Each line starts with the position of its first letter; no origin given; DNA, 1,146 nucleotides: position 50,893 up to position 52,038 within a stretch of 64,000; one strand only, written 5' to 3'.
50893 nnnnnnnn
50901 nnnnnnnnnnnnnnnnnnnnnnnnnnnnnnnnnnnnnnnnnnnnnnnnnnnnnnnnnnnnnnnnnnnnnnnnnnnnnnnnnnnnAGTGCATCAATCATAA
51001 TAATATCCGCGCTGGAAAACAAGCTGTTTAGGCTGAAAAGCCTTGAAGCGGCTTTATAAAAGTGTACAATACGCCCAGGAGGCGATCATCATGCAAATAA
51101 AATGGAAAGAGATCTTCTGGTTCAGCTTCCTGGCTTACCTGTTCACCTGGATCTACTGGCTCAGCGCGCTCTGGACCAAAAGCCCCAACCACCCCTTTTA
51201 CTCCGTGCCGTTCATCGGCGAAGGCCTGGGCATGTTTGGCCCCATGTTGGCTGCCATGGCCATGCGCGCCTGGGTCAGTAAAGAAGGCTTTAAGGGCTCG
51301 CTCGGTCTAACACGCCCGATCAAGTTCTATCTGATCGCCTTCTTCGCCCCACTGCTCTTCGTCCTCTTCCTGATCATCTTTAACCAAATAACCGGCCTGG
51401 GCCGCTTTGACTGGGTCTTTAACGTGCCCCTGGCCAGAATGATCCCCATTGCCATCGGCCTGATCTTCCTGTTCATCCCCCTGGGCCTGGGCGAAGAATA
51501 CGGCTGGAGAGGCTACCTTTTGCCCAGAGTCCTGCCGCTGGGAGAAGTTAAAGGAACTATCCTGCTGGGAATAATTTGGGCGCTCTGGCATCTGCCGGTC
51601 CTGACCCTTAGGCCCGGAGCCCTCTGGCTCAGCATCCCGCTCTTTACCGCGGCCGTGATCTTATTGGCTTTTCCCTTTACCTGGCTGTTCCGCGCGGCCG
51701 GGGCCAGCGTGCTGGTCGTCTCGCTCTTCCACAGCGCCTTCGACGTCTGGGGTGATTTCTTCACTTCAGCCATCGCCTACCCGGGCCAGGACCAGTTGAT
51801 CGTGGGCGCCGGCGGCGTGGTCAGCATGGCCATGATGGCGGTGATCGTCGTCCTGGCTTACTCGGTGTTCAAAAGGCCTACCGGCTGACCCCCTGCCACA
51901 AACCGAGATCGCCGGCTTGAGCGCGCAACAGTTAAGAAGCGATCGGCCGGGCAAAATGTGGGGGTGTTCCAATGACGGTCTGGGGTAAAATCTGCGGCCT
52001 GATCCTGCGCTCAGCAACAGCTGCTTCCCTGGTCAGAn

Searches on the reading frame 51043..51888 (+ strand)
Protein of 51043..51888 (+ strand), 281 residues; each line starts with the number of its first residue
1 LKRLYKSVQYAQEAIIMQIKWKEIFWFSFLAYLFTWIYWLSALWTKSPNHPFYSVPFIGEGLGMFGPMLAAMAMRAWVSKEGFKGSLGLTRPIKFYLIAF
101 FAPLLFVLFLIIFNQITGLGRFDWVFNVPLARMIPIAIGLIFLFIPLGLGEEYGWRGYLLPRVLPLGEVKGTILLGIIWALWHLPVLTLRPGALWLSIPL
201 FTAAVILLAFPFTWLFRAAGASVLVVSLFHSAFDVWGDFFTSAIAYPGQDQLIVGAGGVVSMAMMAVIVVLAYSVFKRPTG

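Call 53: search_protein_families(library=pfam, proteins=[window:51043-51888:+], max_evalue=0.01)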
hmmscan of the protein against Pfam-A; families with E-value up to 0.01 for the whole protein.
window:51043-51888:+ (281 aa): 1 family
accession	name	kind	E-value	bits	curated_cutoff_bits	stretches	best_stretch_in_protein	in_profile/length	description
PF02517.21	Rce1-like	-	1.4e-10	41.8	22.4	1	137-235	5-92/93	Type II CAAX prenyl endopeptidase Rce1-like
